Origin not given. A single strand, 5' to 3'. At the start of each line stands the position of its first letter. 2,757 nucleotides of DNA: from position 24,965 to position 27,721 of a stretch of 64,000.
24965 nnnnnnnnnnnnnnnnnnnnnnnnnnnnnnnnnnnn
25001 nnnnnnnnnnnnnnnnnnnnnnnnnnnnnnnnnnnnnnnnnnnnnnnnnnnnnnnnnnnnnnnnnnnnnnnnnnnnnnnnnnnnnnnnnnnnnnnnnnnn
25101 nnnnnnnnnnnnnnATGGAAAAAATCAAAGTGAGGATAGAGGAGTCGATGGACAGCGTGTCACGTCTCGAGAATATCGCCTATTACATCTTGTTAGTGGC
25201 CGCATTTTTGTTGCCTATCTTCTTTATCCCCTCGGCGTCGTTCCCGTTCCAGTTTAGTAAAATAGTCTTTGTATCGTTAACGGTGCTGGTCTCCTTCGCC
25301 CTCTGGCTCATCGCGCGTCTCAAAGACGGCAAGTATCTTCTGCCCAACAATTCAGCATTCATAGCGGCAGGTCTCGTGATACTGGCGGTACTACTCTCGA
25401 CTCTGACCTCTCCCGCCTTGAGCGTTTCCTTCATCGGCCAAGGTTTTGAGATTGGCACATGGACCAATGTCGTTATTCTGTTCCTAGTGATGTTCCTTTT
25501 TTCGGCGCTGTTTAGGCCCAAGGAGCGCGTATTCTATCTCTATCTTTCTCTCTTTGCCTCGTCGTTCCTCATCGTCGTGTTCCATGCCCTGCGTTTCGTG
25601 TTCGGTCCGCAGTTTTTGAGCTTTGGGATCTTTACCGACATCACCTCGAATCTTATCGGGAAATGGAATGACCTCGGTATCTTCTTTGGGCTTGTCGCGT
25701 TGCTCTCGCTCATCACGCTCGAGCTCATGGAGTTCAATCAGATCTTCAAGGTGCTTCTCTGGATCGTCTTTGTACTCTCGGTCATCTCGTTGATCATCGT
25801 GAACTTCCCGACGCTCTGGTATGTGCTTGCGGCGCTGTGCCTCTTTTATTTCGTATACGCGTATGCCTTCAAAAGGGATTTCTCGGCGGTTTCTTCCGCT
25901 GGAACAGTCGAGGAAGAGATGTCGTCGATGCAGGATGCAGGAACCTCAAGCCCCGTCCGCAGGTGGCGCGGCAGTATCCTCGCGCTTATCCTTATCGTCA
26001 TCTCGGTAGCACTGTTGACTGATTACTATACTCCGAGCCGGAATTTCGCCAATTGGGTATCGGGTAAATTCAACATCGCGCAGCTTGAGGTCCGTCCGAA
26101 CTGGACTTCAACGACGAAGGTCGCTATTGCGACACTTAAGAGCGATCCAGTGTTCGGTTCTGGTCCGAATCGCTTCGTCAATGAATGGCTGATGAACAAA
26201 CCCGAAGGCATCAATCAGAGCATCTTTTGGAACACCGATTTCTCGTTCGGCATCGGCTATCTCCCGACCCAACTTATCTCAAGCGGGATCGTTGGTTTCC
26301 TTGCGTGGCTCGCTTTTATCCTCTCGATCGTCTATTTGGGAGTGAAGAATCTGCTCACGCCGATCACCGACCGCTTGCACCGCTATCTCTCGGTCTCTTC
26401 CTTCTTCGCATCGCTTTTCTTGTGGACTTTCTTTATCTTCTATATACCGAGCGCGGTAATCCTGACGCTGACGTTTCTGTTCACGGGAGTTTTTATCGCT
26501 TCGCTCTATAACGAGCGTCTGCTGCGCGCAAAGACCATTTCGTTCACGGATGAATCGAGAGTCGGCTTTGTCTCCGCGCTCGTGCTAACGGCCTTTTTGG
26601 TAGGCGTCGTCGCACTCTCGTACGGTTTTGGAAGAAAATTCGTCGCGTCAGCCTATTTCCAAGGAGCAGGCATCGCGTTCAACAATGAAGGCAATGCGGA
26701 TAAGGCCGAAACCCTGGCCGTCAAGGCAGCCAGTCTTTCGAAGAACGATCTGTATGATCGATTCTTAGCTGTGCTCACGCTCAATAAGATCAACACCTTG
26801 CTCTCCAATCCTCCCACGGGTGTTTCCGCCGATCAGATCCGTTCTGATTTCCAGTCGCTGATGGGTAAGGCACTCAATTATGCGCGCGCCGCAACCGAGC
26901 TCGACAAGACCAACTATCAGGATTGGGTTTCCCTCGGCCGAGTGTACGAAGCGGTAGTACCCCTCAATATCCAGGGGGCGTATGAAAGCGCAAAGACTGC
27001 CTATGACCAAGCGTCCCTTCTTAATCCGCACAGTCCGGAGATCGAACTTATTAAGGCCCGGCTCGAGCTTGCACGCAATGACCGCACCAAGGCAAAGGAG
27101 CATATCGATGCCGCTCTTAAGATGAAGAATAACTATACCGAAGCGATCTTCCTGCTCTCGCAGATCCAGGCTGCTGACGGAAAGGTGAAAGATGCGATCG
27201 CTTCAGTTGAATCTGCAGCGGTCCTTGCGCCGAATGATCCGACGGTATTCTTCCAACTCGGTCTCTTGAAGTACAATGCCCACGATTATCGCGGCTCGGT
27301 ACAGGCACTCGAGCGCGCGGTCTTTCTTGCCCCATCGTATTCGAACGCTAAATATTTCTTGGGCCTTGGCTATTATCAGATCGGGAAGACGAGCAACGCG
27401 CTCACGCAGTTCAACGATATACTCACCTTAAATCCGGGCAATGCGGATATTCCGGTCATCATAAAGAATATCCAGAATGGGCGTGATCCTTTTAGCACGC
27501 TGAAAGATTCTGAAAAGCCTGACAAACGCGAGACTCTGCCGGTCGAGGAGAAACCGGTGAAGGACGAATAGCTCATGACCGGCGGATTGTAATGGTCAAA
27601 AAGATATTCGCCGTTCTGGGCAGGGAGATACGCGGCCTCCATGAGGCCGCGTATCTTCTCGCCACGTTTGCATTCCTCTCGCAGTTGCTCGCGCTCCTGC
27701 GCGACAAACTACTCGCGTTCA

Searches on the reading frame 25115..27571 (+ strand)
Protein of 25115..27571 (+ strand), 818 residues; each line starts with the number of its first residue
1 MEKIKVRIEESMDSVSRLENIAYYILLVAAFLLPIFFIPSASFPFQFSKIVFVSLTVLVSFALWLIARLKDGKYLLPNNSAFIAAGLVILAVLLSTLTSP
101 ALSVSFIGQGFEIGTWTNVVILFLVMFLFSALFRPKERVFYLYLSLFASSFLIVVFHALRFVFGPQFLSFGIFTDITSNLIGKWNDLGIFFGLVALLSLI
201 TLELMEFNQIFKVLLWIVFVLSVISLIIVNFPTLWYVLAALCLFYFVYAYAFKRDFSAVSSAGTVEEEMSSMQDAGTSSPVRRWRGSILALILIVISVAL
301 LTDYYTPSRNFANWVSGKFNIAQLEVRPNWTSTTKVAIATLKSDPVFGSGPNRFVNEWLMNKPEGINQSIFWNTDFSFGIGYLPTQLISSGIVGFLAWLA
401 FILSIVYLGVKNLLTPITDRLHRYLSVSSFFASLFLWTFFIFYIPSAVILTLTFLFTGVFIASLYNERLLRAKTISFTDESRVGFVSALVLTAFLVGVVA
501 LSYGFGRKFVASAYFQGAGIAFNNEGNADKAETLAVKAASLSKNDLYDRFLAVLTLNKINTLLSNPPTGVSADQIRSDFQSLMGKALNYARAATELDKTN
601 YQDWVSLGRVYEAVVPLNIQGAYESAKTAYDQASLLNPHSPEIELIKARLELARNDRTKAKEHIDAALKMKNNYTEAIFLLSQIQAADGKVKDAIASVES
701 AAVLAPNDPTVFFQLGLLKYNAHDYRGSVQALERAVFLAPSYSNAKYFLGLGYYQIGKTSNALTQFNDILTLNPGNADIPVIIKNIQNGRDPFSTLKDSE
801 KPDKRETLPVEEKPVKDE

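Call 28: find_homologous_proteins(query=window:25115-27571:+, max_evalue=1e-30)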
Query window:25115-27571:+ (818 aa): 267 proteins with E <= 1e-30 among 8000 candidates; the best 120 are listed.
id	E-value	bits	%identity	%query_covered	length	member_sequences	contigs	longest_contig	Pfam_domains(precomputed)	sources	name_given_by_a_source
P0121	0.0e+0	1761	100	99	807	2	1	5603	PF14559.13,PF23914.2,PF13414.13,PF13371.13,PF00515.35,PF13432.13,PF13428.13,PF07719.24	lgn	-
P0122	0.0e+0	1234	69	100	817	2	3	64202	PF14559.13,PF23914.2,PF13414.13,PF13371.13,PF00515.35,PF12895.14,PF13432.13,PF13428.13,PF13181.13,PF07719.24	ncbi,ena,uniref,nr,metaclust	ncbi:MAG: hypothetical protein A3C06_01400 [Candidatus Taylorbacteria bacterium RIFCSPHIGHO2_02_FULL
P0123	0.0e+0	1194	65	99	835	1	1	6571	PF14559.13,PF23914.2,PF13414.13,PF13371.13,PF00515.35,PF13432.13,PF13428.13,PF13181.13,PF07719.24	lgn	-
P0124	0.0e+0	1191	66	100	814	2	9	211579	PF14559.13,PF23914.2,PF13414.13,PF13371.13,PF00515.35,PF12895.14,PF21033.5,PF13432.13,PF13428.13,PF13181.13,PF07719.24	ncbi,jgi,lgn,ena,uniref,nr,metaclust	ncbi:MAG: hypothetical protein A2664_02630 [Candidatus Taylorbacteria bacterium RIFCSPHIGHO2_01_FULL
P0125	0.0e+0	1135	62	100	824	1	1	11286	PF14559.13,PF23914.2,PF13414.13,PF13371.13,PF00515.35,PF12895.14,PF13432.13,PF13428.13,PF13181.13,PF07719.24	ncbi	-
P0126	0.0e+0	1111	61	100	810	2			PF13431.13,PF23914.2,PF13414.13,PF13428.13,PF14559.13,PF24575.2,PF13371.13,PF00515.35,PF12895.14,PF13432.13,PF13181.13,PF07719.24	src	-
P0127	0.0e+0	1099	61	100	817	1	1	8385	PF14559.13,PF23914.2,PF13414.13,PF13371.13,PF00515.35,PF21033.5,PF13432.13,PF13428.13,PF13181.13,PF07719.24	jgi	jgi:tetratricopeptide (TPR) repeat protein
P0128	0.0e+0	1084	60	99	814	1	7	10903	PF14559.13,PF23914.2,PF13414.13,PF13371.13,PF00515.35,PF21033.5,PF13432.13,PF13428.13,PF13181.13,PF07719.24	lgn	-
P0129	0.0e+0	1066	60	99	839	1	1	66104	PF13431.13,PF23914.2,PF13414.13,PF13428.13,PF14559.13,PF13371.13,PF00515.35,PF12895.14,PF13432.13,PF13181.13,PF07719.24,PF13174.13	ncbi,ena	-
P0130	4.5e-246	837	50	98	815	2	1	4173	PF14559.13,PF13431.13,PF23914.2,PF13414.13,PF00515.35,PF12895.14,PF13432.13,PF13428.13,PF13181.13,PF07719.24,PF13174.13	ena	-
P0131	1.2e-243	829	50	96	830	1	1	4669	PF14559.13,PF13431.13,PF23914.2,PF13414.13,PF00515.35,PF13432.13,PF13428.13,PF13181.13,PF07719.24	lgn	-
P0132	1.1e-240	819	49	98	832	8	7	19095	PF14559.13,PF13431.13,PF23914.2,PF13414.13,PF00515.35,PF13432.13,PF13428.13,PF13181.13,PF07719.24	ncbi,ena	ncbi:MAG TPA: tetratricopeptide repeat protein [Candidatus Paceibacterota bacterium]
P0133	9.5e-240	816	50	95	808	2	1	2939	PF13431.13,PF23914.2,PF13414.13,PF13428.13,PF14559.13,PF24575.2,PF13371.13,PF00515.35,PF12895.14,PF21033.5,PF13432.13,PF13181.13,PF07719.24,PF13174.13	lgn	-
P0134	6.8e-239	813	48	100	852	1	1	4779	PF13431.13,PF23914.2,PF25060.1,PF13414.13,PF13428.13,PF14559.13,PF13371.13,PF00515.35,PF12895.14,PF21033.5,PF13432.13,PF13181.13,PF07719.24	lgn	-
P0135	1.1e-238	813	49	96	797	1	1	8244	PF13431.13,PF23914.2,PF25062.2,PF13414.13,PF13428.13,PF14559.13,PF13371.13,PF00515.35,PF12895.14,PF13424.13,PF21033.5,PF13432.13,PF13181.13,PF07719.24,PF13174.13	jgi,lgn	-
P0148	8.7e-231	786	46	99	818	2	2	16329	PF14559.13,PF13431.13,PF23914.2,PF13414.13,PF00515.35,PF13432.13,PF13428.13,PF13181.13,PF07719.24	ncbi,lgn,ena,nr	ncbi:MAG: tetratricopeptide repeat protein [Candidatus Taylorbacteria bacterium]|nr:tetratricopeptid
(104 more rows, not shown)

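Call 29: find_encoding_contigs(protein=P0121, flank=3000, max_places=5)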
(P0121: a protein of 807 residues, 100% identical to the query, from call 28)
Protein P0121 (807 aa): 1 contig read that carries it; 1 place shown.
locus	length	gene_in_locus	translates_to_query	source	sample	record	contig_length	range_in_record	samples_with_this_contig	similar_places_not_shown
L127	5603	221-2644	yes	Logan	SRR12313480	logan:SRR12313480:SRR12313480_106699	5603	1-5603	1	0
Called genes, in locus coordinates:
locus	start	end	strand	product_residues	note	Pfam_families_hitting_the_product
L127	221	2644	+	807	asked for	PF07719:TPR_2 (faint), PF13428:TPR_14 (faint), PF13432:TPR_16 (faint), PF00515:TPR_1 (faint), PF14559:TPR_19 (faint), PF13414:TPR_11 (faint), PF23914:TPR_CcmH_CycH (weak), PF13371:TPR_9 (faint)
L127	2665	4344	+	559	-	PF03023:MurJ, PF13440:Polysacc_synt_3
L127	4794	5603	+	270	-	?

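Call 30: find_encoding_contigs(protein=P0123, flank=2500, max_places=3)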
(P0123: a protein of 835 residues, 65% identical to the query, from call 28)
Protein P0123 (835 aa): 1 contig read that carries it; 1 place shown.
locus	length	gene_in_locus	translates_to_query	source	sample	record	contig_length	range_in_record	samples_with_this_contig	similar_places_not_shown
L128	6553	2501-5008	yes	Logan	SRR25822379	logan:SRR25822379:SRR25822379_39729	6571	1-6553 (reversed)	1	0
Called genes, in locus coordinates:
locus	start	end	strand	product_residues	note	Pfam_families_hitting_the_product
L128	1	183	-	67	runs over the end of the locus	?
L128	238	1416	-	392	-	PF01053:Cys_Met_Meta_PP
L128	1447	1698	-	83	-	-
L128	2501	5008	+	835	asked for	PF00515:TPR_1 (faint), PF07719:TPR_2 (faint), PF13181:TPR_8 (faint), PF13428:TPR_14 (faint), PF14559:TPR_19 (faint), PF23914:TPR_CcmH_CycH (faint), PF13371:TPR_9 (weak), PF13432:TPR_16 (weak), +1 more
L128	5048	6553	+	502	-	?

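Call 31: find_encoding_contigs(protein=P0124, flank=2500, max_places=3)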
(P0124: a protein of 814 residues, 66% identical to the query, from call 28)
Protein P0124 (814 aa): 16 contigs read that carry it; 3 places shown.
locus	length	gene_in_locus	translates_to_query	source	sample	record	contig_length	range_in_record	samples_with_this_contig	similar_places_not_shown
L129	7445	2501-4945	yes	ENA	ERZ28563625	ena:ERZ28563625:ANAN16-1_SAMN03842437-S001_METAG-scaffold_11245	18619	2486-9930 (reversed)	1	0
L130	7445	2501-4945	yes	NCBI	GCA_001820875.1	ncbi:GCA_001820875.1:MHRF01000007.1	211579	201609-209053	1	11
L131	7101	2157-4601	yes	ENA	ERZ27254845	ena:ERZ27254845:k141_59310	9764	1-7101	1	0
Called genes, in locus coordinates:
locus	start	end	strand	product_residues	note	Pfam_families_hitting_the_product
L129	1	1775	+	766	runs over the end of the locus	PF03477:ATP-cone, PF17975:RNR_Alpha, PF21995:RNR-II_ins_dom (faint), PF02867:Ribonuc_red_lgC (faint)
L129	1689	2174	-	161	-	-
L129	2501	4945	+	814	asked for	PF13181:TPR_8 (faint), PF00515:TPR_1 (faint), PF13371:TPR_9 (faint), PF13428:TPR_14 (faint), PF21033:RMD1-3 (faint), PF23914:TPR_CcmH_CycH (weak), PF07719:TPR_2 (faint), PF12895:ANAPC3 (faint), +3 more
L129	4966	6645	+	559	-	PF03023:MurJ, PF01943:Polysacc_synt, PF13440:Polysacc_synt_3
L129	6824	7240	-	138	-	-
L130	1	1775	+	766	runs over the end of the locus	PF03477:ATP-cone, PF17975:RNR_Alpha, PF21995:RNR-II_ins_dom (faint), PF02867:Ribonuc_red_lgC (faint)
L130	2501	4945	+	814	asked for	PF13181:TPR_8 (faint), PF00515:TPR_1 (faint), PF13371:TPR_9 (faint), PF13428:TPR_14 (faint), PF21033:RMD1-3 (faint), PF23914:TPR_CcmH_CycH (weak), PF07719:TPR_2 (faint), PF12895:ANAPC3 (faint), +3 more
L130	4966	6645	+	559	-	PF03023:MurJ, PF01943:Polysacc_synt, PF13440:Polysacc_synt_3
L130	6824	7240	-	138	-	-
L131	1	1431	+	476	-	?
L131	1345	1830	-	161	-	-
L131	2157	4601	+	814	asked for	PF13181:TPR_8 (faint), PF00515:TPR_1 (faint), PF13371:TPR_9 (faint), PF13428:TPR_14 (faint), PF21033:RMD1-3 (faint), PF23914:TPR_CcmH_CycH (weak), PF07719:TPR_2 (faint), PF12895:ANAPC3 (faint), +3 more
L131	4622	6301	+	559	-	PF03023:MurJ, PF01943:Polysacc_synt, PF13440:Polysacc_synt_3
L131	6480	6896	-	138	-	-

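Call 32: find_encoding_contigs(protein=P0127, flank=2500, max_places=3)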
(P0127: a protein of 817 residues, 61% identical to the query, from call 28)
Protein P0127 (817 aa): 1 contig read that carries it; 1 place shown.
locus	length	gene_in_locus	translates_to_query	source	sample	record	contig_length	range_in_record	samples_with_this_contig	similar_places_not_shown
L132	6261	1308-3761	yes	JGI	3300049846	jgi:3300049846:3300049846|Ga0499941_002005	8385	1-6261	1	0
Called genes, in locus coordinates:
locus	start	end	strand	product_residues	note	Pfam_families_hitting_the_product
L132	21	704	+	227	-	-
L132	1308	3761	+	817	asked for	PF00515:TPR_1 (faint), PF07719:TPR_2 (faint), PF13181:TPR_8 (faint), PF13428:TPR_14 (faint), PF23914:TPR_CcmH_CycH (faint), PF14559:TPR_19 (weak), PF13371:TPR_9 (weak), PF13432:TPR_16 (weak), +2 more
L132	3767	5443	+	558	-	PF03023:MurJ, PF01554:MatE (weak)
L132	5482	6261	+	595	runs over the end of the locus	PF00009:GTP_EFTU, PF14492:EFG_III (weak), PF00679:EFG_C, PF06421:LepA_C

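Call 33: find_encoding_contigs(protein=P0128, flank=2500, max_places=3)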
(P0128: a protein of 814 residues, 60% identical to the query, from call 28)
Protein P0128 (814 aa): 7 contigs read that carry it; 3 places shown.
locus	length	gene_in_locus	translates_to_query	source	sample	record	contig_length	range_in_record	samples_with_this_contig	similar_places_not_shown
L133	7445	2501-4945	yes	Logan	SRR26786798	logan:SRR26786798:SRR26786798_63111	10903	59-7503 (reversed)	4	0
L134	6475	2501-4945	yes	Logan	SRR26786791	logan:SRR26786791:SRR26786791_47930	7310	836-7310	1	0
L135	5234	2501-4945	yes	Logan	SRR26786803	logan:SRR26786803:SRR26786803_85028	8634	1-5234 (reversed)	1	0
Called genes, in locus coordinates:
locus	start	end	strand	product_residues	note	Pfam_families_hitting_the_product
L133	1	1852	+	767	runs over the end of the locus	PF03477:ATP-cone, PF17975:RNR_Alpha, PF21995:RNR-II_ins_dom (faint), PF02867:Ribonuc_red_lgC (faint)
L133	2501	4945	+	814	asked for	PF13181:TPR_8 (faint), PF07719:TPR_2 (faint), PF13414:TPR_11 (faint), PF14559:TPR_19 (faint), PF21033:RMD1-3 (faint), PF23914:TPR_CcmH_CycH (weak), PF00515:TPR_1 (faint), PF13432:TPR_16, +2 more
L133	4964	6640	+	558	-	PF03023:MurJ, PF01554:MatE (weak)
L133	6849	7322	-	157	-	-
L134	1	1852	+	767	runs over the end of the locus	PF03477:ATP-cone, PF17975:RNR_Alpha, PF21995:RNR-II_ins_dom (faint), PF02867:Ribonuc_red_lgC (faint)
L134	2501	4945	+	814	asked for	PF13181:TPR_8 (faint), PF07719:TPR_2 (faint), PF13414:TPR_11 (faint), PF14559:TPR_19 (faint), PF21033:RMD1-3 (faint), PF23914:TPR_CcmH_CycH (weak), PF00515:TPR_1 (faint), PF13432:TPR_16, +2 more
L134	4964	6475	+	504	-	?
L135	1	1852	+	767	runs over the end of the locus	PF03477:ATP-cone, PF17975:RNR_Alpha, PF21995:RNR-II_ins_dom (faint), PF02867:Ribonuc_red_lgC (faint)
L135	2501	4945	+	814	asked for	PF13181:TPR_8 (faint), PF07719:TPR_2 (faint), PF13414:TPR_11 (faint), PF14559:TPR_19 (faint), PF21033:RMD1-3 (faint), PF23914:TPR_CcmH_CycH (weak), PF00515:TPR_1 (faint), PF13432:TPR_16, +2 more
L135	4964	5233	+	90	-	?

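Call 34: find_encoding_contigs(protein=P0129, flank=2500, max_places=3)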
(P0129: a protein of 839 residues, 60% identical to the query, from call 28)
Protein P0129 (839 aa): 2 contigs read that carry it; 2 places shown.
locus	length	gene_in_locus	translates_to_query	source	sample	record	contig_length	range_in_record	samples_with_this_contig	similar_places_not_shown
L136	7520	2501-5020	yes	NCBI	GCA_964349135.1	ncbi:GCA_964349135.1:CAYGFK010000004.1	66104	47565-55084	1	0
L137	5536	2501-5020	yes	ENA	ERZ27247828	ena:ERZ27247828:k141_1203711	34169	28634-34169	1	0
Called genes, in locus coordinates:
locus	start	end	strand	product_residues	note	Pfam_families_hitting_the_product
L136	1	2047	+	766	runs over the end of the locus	PF03477:ATP-cone, PF17975:RNR_Alpha, PF02867:Ribonuc_red_lgC (faint)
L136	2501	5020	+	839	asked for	PF13431:TPR_17 (faint), PF07719:TPR_2 (faint), PF12895:ANAPC3 (faint), PF13414:TPR_11 (faint), PF13432:TPR_16 (faint), PF00515:TPR_1 (faint), PF13181:TPR_8 (faint), PF13371:TPR_9 (weak), +4 more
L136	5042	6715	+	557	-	PF03023:MurJ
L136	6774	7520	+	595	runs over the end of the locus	PF00009:GTP_EFTU, PF03144:GTP_EFTU_D2 (weak), PF14492:EFG_III, PF00679:EFG_C, PF06421:LepA_C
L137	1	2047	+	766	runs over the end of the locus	PF03477:ATP-cone, PF17975:RNR_Alpha, PF02867:Ribonuc_red_lgC (faint)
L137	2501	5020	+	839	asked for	PF13431:TPR_17 (faint), PF07719:TPR_2 (faint), PF12895:ANAPC3 (faint), PF13414:TPR_11 (faint), PF13432:TPR_16 (faint), PF00515:TPR_1 (faint), PF13181:TPR_8 (faint), PF13371:TPR_9 (weak), +4 more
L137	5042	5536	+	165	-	?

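Call 54: find_encoding_contigs(protein=P0132, flank=2500, max_places=2)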
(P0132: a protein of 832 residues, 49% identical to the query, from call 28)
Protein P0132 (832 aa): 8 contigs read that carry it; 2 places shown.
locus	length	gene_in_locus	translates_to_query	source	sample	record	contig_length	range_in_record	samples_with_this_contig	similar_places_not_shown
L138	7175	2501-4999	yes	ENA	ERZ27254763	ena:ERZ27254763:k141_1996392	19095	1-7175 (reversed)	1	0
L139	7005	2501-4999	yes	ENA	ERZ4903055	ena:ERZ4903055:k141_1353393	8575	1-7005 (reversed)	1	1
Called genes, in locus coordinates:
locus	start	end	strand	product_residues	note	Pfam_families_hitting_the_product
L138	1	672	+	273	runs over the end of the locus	-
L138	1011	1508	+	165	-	PF02643:DUF192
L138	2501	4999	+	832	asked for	PF13432:TPR_16 (faint), PF13428:TPR_14 (faint), PF23914:TPR_CcmH_CycH, PF00515:TPR_1 (faint), PF07719:TPR_2 (faint), PF13181:TPR_8 (faint), PF13414:TPR_11 (faint), PF14559:TPR_19, +1 more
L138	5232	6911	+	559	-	PF03023:MurJ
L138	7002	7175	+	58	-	?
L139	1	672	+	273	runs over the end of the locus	-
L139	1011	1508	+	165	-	PF02643:DUF192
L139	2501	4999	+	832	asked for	PF13432:TPR_16 (faint), PF13428:TPR_14 (faint), PF23914:TPR_CcmH_CycH, PF00515:TPR_1 (faint), PF07719:TPR_2 (faint), PF13181:TPR_8 (faint), PF13414:TPR_11 (faint), PF14559:TPR_19, +1 more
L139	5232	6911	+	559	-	PF03023:MurJ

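Call 55: find_encoding_contigs(protein=P0148, flank=2500, max_places=2)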
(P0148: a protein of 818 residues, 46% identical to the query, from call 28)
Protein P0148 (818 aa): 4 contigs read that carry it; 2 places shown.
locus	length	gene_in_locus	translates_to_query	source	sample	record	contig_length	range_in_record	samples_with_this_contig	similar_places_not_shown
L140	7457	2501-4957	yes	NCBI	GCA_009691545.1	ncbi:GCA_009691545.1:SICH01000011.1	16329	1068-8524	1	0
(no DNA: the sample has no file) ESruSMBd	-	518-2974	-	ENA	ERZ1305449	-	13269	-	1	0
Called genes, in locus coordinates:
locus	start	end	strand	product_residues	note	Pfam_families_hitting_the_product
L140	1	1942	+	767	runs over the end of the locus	PF03477:ATP-cone, PF17975:RNR_Alpha, PF02867:Ribonuc_red_lgC (faint)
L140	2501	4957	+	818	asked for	PF13181:TPR_8 (faint), PF13428:TPR_14 (faint), PF14559:TPR_19 (faint), PF00515:TPR_1 (faint), PF07719:TPR_2 (faint), PF13414:TPR_11 (faint), PF13432:TPR_16 (faint), PF23914:TPR_CcmH_CycH (weak), +1 more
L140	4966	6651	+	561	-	PF03023:MurJ, PF13440:Polysacc_synt_3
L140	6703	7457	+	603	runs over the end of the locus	PF00009:GTP_EFTU, PF03144:GTP_EFTU_D2 (weak), PF14492:EFG_III (weak), PF00679:EFG_C, PF06421:LepA_C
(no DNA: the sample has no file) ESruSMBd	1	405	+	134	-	?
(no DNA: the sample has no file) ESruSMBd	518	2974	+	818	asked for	PF13181:TPR_8 (faint), PF13428:TPR_14 (faint), PF14559:TPR_19 (faint), PF00515:TPR_1 (faint), PF07719:TPR_2 (faint), PF13414:TPR_11 (faint), PF13432:TPR_16 (faint), PF23914:TPR_CcmH_CycH (weak), +1 more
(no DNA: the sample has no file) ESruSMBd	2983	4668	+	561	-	PF03023:MurJ, PF13440:Polysacc_synt_3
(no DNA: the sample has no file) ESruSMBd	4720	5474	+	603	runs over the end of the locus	PF00009:GTP_EFTU, PF03144:GTP_EFTU_D2 (weak), PF14492:EFG_III (weak), PF00679:EFG_C, PF06421:LepA_C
